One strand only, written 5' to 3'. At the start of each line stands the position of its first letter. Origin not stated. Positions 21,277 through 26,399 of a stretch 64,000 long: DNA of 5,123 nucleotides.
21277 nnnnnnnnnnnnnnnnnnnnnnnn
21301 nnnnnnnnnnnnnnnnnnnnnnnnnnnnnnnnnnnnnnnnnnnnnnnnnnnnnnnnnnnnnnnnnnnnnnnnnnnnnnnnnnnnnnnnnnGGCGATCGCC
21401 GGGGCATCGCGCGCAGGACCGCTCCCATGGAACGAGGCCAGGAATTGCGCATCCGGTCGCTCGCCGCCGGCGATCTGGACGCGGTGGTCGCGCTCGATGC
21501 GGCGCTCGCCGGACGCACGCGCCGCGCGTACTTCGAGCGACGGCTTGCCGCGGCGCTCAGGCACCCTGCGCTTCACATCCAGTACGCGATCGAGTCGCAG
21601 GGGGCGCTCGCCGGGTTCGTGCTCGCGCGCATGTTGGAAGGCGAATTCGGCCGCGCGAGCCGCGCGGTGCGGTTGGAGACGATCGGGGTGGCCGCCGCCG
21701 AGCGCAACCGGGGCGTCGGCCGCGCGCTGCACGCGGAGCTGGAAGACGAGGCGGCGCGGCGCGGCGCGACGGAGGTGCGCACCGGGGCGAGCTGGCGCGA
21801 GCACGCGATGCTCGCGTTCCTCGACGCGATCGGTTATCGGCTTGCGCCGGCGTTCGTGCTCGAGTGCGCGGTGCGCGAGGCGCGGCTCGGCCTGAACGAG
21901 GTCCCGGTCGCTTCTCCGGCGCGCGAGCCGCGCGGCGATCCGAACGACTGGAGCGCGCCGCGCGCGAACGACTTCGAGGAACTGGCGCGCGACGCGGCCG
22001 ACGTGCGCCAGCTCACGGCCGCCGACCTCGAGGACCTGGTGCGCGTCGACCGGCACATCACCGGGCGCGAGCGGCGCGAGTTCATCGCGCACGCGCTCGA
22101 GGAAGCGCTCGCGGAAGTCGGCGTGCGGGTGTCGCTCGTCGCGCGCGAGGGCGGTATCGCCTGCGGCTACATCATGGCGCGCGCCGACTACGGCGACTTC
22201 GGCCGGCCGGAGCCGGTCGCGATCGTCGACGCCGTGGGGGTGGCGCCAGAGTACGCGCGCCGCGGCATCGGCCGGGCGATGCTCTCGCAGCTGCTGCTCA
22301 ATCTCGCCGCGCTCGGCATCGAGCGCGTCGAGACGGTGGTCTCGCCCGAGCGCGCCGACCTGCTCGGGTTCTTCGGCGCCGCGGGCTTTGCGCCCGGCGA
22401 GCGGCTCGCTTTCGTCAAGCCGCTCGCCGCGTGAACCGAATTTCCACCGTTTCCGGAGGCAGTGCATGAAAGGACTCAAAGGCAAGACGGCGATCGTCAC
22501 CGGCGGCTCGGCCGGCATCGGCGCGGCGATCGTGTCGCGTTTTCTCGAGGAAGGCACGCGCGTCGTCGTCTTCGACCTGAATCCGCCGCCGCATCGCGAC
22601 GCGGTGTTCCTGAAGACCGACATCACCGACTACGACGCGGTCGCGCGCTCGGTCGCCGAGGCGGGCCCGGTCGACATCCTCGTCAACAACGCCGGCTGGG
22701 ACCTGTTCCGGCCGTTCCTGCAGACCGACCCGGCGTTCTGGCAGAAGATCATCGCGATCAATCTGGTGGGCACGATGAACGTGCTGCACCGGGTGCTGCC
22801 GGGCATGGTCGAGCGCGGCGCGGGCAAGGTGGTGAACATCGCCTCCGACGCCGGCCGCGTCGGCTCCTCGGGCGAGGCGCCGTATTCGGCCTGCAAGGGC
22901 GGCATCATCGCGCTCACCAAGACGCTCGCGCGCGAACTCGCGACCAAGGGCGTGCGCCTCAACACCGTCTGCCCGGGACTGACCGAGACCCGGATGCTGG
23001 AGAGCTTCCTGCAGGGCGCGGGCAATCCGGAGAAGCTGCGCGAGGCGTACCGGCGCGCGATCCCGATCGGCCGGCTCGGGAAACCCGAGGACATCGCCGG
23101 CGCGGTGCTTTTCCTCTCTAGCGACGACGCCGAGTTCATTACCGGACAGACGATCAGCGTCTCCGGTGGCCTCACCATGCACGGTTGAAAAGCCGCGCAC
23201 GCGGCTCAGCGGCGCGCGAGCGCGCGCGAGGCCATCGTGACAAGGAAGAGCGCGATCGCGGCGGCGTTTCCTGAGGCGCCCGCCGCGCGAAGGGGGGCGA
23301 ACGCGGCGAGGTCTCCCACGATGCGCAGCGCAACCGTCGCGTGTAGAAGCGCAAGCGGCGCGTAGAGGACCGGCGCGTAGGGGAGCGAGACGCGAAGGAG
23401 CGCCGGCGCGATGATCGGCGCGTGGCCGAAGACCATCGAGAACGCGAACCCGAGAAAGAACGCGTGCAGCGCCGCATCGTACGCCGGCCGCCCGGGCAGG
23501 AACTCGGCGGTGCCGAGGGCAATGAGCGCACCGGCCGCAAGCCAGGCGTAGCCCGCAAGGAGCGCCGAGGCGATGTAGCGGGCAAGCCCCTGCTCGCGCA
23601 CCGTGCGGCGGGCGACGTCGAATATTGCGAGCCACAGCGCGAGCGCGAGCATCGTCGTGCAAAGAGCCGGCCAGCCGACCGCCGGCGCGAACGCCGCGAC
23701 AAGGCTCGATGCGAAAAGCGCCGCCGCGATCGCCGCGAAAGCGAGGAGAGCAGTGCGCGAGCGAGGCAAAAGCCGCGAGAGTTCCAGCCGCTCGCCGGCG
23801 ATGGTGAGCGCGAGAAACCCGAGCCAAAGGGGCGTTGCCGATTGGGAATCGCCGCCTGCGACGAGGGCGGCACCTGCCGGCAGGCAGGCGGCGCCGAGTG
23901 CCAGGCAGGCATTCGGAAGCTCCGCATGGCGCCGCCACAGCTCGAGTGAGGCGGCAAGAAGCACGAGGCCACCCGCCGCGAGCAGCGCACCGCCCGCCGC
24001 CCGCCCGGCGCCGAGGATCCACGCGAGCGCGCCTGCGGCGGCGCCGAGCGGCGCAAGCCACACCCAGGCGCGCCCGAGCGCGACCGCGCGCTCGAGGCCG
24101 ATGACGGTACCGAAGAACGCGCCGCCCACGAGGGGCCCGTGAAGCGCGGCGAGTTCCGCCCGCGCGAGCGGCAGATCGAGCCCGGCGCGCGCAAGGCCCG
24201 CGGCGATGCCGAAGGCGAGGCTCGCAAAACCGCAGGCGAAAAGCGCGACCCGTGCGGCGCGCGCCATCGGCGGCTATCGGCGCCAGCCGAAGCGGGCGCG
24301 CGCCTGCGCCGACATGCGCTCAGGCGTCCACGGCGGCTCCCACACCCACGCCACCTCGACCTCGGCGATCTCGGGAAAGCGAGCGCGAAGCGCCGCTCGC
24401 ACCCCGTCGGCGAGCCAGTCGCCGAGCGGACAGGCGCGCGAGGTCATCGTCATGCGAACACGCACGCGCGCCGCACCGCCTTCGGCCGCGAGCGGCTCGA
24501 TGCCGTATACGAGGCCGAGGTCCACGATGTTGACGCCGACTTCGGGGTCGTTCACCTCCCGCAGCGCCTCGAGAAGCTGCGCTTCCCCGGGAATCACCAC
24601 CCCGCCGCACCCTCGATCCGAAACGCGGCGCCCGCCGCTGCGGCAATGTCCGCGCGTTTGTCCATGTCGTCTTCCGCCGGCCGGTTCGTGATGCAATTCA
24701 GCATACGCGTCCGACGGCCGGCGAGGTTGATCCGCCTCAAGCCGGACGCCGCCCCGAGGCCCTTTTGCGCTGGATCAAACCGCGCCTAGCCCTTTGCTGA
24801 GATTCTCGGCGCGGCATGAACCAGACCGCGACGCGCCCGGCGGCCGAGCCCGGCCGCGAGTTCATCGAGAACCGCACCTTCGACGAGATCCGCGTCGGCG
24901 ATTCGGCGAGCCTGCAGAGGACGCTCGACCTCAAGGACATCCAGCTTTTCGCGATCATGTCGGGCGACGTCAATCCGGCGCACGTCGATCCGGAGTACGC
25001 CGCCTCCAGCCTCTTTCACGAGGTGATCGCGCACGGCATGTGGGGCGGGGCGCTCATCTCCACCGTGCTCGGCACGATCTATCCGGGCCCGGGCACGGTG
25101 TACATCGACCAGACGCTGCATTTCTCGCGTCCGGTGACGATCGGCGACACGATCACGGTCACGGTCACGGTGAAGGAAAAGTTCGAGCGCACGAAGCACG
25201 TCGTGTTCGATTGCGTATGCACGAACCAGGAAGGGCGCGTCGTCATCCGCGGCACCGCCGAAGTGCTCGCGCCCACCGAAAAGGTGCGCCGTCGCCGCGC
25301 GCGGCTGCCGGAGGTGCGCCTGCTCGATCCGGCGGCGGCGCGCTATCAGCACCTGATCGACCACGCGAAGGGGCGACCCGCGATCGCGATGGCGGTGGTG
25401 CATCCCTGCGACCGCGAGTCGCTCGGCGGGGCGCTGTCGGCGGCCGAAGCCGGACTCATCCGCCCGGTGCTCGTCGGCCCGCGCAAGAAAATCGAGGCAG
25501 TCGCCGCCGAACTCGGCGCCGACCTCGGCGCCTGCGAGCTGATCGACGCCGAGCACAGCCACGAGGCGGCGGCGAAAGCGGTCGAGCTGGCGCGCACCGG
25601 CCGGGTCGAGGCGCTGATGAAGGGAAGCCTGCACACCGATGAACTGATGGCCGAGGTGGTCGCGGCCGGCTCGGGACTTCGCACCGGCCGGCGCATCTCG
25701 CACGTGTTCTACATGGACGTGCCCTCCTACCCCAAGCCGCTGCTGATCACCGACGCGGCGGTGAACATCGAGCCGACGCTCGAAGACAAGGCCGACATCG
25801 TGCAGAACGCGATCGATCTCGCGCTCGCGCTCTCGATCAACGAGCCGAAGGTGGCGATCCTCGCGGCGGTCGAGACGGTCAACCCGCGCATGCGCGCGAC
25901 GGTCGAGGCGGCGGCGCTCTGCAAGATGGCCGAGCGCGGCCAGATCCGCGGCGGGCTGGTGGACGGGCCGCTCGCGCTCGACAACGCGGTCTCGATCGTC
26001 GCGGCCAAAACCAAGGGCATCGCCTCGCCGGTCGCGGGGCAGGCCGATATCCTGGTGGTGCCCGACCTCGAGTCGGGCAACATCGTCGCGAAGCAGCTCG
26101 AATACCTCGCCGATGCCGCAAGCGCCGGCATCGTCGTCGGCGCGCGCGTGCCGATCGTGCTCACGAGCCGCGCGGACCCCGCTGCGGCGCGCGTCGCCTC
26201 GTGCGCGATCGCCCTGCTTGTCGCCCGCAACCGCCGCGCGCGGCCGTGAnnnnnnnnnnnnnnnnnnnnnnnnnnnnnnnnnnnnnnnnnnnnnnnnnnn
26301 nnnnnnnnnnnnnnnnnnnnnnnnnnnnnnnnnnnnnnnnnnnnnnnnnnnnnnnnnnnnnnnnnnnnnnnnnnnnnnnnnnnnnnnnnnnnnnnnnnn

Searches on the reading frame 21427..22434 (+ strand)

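Call 30: search_protein_families(library=pfam, proteins=[window:21427-22434:+], max_evalue=0.00001)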
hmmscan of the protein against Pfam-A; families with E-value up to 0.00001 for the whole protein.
window:21427-22434:+ (335 aa): 4 families
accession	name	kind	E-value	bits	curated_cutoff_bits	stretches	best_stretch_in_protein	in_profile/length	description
PF00583.31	Acetyltransf_1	-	3.1e-19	69.8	20.7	2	235-321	34-116/116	Acetyltransferase (GNAT) family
PF13508.13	Acetyltransf_7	-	1.4e-13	51.4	27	1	237-321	6-82/84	Acetyltransferase (GNAT) domain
PF13527.13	Acetyltransf_9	-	3.1e-08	34.1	25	0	193-296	2-104/127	Acetyltransferase (GNAT) domain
PF13673.13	Acetyltransf_10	-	4.3e-07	30.4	23.6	0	218-322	15-108/128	Acetyltransferase (GNAT) domain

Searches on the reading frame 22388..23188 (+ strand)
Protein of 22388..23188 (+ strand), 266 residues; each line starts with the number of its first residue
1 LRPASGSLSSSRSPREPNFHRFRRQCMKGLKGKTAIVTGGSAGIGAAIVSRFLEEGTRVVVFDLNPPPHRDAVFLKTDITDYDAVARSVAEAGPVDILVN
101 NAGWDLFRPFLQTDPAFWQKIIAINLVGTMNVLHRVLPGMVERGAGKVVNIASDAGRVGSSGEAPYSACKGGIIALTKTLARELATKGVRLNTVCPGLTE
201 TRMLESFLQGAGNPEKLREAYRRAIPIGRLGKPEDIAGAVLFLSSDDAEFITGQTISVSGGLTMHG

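Call 30: search_protein_families(library=pfam, proteins=[window:22388-23188:+], max_evalue=0.00001)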
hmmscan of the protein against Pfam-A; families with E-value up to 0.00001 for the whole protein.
window:22388-23188:+ (266 aa): 4 families
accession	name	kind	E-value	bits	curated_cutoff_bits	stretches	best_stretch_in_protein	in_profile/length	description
PF13561.12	adh_short_C2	-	1.1e-54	186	27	1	42-263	6-236/236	Enoyl-(Acyl carrier protein) reductase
PF00106.31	adh_short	-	5.3e-50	170.1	26.6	1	33-207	1-190/195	short chain dehydrogenase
PF01370.27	Epimerase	-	1.6e-08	34.7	20.9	1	36-154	2-116/240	NAD dependent epimerase/dehydratase family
PF08659.16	KR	-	2.2e-07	31.4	22.6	0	34-178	2-161/180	KR domain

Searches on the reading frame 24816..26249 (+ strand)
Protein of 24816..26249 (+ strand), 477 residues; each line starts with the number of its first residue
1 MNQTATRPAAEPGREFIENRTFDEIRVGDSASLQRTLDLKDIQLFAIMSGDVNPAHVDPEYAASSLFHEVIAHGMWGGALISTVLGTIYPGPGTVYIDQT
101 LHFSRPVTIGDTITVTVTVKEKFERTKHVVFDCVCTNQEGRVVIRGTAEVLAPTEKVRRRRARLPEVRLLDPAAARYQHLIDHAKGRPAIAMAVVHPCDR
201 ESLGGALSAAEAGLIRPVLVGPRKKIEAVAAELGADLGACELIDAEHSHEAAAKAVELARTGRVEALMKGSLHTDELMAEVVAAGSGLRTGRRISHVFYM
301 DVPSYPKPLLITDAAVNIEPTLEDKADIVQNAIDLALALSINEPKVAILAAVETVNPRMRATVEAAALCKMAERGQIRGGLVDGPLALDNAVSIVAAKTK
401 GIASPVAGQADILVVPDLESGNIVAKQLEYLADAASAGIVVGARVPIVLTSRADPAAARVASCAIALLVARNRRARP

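Call 31: search_protein_families(library=pfam, proteins=[window:24816-26249:+], max_evalue=0.00001)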
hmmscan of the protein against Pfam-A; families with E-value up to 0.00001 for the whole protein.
window:24816-26249:+ (477 aa): 3 families
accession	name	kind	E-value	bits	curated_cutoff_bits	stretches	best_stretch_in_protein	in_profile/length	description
PF01515.24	PTA_PTB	-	7.5e-44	150.8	24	1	251-466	104-318/319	Phosphate acetyl/butaryl transferase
PF01575.25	MaoC_dehydratas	-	1.5e-19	70.3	27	1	33-128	14-110/123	MaoC like domain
PF13452.11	FAS1_DH_region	-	2.7e-09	37.7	22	1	36-144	13-130/132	FAS1-like, dehydratase domain region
